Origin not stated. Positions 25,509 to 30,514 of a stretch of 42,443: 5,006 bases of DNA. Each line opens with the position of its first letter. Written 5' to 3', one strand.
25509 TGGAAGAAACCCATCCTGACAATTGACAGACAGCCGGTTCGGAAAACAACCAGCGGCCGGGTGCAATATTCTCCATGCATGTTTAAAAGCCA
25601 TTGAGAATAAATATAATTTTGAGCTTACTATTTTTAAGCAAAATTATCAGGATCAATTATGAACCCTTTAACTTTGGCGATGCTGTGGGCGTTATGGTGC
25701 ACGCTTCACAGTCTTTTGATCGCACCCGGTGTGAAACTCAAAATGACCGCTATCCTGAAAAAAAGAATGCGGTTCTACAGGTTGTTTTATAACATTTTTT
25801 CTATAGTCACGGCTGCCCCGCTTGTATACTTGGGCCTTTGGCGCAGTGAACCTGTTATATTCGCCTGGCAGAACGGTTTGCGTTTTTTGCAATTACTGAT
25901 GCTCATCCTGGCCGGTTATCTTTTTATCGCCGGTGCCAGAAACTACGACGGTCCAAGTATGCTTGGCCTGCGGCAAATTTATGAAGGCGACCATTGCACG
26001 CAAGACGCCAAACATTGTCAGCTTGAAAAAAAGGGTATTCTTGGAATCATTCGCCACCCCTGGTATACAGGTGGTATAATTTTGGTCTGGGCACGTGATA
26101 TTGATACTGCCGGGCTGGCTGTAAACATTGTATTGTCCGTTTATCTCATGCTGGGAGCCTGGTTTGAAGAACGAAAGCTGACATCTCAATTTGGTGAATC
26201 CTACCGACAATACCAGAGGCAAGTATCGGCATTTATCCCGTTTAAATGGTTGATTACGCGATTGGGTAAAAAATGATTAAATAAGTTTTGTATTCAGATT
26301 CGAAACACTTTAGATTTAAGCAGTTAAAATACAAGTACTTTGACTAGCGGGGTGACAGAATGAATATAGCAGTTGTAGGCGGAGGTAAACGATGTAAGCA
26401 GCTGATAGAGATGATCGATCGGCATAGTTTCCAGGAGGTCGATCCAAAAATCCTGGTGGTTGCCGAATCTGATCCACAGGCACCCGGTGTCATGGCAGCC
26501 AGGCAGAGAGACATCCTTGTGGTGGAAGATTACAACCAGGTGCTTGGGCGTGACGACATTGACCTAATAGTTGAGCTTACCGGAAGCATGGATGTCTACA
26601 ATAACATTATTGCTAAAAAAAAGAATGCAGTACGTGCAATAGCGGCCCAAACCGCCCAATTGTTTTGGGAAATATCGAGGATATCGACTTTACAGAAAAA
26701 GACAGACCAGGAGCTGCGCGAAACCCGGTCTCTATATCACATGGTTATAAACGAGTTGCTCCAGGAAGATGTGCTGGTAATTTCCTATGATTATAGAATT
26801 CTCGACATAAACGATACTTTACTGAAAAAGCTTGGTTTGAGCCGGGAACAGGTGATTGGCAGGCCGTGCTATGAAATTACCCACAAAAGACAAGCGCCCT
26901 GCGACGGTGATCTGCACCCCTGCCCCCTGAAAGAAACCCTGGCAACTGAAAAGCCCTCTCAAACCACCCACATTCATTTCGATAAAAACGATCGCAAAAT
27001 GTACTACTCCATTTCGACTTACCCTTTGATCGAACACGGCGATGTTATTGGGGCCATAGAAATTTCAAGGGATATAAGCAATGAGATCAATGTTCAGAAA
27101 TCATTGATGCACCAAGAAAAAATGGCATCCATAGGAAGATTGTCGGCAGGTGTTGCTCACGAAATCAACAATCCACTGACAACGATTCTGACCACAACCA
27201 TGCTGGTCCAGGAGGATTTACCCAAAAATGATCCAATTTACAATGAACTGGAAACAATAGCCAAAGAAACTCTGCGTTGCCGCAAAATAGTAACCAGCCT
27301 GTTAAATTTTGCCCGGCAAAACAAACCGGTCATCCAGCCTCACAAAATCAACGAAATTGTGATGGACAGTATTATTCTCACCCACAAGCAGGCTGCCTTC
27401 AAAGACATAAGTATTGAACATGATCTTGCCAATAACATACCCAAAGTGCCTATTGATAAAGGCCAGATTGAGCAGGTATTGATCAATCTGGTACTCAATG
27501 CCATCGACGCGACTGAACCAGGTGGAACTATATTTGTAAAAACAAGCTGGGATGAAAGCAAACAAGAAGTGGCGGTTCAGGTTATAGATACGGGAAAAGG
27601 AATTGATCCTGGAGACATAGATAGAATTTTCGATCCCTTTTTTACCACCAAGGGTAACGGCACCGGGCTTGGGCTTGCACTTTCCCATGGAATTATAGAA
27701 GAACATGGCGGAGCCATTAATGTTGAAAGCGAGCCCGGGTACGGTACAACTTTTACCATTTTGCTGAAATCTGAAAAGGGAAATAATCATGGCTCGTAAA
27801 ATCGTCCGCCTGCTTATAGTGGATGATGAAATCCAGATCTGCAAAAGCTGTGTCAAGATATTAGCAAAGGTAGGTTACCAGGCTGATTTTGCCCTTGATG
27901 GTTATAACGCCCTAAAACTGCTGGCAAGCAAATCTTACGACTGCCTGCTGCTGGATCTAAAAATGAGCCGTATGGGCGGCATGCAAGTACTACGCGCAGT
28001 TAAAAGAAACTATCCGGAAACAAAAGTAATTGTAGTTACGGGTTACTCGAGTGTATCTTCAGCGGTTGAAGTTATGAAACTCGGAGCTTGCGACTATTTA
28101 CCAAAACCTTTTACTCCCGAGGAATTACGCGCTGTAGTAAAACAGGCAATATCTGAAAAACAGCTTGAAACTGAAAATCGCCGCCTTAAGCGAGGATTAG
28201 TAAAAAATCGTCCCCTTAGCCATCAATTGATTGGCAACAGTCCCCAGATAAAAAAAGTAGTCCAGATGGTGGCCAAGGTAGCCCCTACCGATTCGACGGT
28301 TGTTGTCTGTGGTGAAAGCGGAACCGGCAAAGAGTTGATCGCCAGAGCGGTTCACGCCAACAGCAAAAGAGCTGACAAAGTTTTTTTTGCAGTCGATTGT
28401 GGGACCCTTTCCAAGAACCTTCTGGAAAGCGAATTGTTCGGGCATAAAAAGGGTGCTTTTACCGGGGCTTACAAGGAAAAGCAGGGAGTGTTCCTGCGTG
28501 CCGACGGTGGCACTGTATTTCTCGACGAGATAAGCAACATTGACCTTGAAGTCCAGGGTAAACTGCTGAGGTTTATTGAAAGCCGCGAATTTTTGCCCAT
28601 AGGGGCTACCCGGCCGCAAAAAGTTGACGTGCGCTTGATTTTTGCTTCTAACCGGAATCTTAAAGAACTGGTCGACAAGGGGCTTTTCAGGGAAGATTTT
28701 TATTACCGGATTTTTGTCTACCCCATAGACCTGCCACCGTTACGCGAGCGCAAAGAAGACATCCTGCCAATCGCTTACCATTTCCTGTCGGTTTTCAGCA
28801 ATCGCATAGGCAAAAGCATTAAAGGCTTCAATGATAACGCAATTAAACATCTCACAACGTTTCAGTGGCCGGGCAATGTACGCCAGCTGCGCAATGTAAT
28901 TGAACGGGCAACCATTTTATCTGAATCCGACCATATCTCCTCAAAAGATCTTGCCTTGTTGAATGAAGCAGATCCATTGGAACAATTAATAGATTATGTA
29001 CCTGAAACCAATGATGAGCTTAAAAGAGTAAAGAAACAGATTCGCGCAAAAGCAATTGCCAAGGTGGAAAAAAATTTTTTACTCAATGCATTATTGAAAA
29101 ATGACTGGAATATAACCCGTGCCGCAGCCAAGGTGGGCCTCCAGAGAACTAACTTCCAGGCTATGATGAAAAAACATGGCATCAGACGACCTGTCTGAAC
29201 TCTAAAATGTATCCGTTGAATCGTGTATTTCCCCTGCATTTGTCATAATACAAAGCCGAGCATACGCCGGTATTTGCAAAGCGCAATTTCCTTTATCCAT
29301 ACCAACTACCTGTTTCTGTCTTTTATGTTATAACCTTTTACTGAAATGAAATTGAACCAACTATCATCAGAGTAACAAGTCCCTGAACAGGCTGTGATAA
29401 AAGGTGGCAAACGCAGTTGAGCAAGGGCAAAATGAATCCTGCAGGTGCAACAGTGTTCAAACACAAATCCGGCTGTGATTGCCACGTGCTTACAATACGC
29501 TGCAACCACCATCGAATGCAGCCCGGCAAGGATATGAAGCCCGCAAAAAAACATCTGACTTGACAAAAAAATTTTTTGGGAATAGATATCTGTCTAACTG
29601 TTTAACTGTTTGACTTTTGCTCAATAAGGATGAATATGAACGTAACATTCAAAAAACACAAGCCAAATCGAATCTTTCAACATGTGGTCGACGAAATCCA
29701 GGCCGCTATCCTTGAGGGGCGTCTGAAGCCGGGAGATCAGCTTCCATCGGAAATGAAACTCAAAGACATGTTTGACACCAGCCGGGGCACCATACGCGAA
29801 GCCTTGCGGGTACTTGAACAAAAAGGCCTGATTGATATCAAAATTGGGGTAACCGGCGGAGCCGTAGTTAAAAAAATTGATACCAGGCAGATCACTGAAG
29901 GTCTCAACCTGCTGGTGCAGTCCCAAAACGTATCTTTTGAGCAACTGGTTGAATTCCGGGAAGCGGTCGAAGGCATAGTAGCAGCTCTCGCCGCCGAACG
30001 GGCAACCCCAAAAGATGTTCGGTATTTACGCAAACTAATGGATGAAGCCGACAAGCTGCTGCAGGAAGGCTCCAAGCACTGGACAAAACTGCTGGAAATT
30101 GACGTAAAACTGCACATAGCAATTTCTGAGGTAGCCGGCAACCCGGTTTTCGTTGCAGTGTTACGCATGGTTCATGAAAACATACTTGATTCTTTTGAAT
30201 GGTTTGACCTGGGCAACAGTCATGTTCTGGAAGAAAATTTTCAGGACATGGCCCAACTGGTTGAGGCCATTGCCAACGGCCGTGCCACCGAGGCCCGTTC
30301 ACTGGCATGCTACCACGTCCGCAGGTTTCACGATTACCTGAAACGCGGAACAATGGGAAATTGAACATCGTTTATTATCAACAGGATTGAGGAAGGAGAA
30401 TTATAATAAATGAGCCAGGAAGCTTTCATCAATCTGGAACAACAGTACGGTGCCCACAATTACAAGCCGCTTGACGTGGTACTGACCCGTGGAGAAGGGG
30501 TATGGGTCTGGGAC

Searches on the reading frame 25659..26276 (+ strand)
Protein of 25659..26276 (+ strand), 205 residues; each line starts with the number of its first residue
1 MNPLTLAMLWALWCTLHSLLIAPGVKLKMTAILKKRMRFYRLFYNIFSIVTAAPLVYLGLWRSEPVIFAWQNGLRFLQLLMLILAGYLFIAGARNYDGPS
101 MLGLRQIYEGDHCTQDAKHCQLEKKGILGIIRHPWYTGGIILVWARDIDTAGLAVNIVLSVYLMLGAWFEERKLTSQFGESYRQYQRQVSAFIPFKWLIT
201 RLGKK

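Call 13: search_protein_families(library=pfam, proteins=[window:25659-26276:+], max_evalue=0.001)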
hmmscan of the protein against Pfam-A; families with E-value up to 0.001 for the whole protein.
window:25659-26276:+ (205 aa): 2 families
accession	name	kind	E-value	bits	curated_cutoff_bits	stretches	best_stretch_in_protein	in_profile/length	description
PF07298.16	NnrU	-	4e-08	33.6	24.7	1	6-187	2-154/188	NnrU protein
PF04191.18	PEMT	-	0.0005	20.9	25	0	99-180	21-104/105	Phospholipid methyltransferase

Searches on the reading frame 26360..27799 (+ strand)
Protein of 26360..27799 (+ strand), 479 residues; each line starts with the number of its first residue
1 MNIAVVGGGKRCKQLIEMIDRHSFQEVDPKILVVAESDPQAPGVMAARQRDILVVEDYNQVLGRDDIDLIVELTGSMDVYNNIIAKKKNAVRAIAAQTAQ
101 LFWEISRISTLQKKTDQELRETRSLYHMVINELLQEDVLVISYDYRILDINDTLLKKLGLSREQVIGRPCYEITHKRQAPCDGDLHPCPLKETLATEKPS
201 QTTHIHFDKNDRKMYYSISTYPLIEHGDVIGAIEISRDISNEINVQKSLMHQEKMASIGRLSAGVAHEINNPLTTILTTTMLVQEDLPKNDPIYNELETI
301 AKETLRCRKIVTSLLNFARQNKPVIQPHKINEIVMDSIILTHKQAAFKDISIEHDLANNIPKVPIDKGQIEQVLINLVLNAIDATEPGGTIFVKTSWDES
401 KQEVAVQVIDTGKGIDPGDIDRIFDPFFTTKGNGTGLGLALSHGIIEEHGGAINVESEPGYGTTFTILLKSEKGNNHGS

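Call 14: search_protein_families(library=pfam, proteins=[window:26360-27799:+], max_evalue=0.001)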
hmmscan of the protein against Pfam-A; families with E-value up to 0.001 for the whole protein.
window:26360-27799:+ (479 aa): 4 families
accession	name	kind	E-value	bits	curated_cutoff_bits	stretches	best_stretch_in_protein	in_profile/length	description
PF02518.31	HATPase_c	-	3.1e-29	102.1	26.4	1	366-471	2-109/111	Histidine kinase-, DNA gyrase B-, and HSP90-like ATPase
PF08448.16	PAS_4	-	3.6e-13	50.1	23.1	1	138-241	8-107/110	PAS fold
PF00512.31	HisKA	-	8.3e-13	48.6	26.9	1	259-321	3-64/66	His Kinase A (phospho-acceptor) domain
PF13426.13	PAS_9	-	8.8e-13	48.9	27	1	140-240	6-102/103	PAS domain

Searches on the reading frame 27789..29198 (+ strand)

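Call 14: search_protein_families(library=pfam, proteins=[window:27789-29198:+], max_evalue=0.001)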
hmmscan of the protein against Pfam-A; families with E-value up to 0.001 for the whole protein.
window:27789-29198:+ (469 aa): 8 families
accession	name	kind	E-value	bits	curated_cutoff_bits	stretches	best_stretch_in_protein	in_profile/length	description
PF00158.32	Sigma54_activat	-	1.1e-65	220.9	20.2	1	147-313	1-167/168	Sigma-54 interaction domain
PF00072.30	Response_reg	-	1.2e-27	96.7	30.2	1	9-117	2-110/111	Response regulator receiver domain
PF25601.1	AAA_lid_14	-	3.3e-23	81.7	27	1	319-389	1-71/87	AAA+ ATPase lid domain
PF14532.12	Sigma54_activ_2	-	9.9e-18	65.1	25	1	148-318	1-138/138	Sigma-54 interaction domain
PF07728.20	AAA_5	-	5.8e-09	36.5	22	1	171-290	2-124/139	AAA domain (dynein-related subfamily)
PF02954.25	HTH_8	-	2.6e-06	27.5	22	1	423-462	2-41/42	Bacterial regulatory protein, Fis family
PF07724.20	AAA_2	-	5.9e-05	23.6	27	1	170-265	5-101/166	AAA domain (Cdc48 subfamily)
PF00004.35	AAA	-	0.00047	21.1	21.2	0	172-301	2-120/131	ATPase family associated with various cellular activities (AAA)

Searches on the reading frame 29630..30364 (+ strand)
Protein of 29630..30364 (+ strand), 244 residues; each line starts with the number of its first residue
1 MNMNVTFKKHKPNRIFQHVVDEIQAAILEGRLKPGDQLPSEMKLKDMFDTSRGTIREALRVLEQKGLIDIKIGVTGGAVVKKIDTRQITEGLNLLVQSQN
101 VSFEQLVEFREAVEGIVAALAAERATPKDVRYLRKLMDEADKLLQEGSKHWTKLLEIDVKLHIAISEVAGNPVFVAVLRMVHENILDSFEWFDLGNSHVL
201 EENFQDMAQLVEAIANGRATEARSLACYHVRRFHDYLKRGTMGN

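Call 14: search_protein_families(library=pfam, proteins=[window:29630-30364:+], max_evalue=0.001)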
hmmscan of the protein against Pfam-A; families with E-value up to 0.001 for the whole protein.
window:29630-30364:+ (244 aa): 2 families
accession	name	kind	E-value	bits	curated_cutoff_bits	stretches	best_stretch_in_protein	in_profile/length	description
PF07729.17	FCD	-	2.1e-20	73.8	24.3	1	105-231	1-124/125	FCD domain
PF00392.27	GntR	-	1e-17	64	27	1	17-73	3-59/64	Bacterial regulatory proteins, gntR family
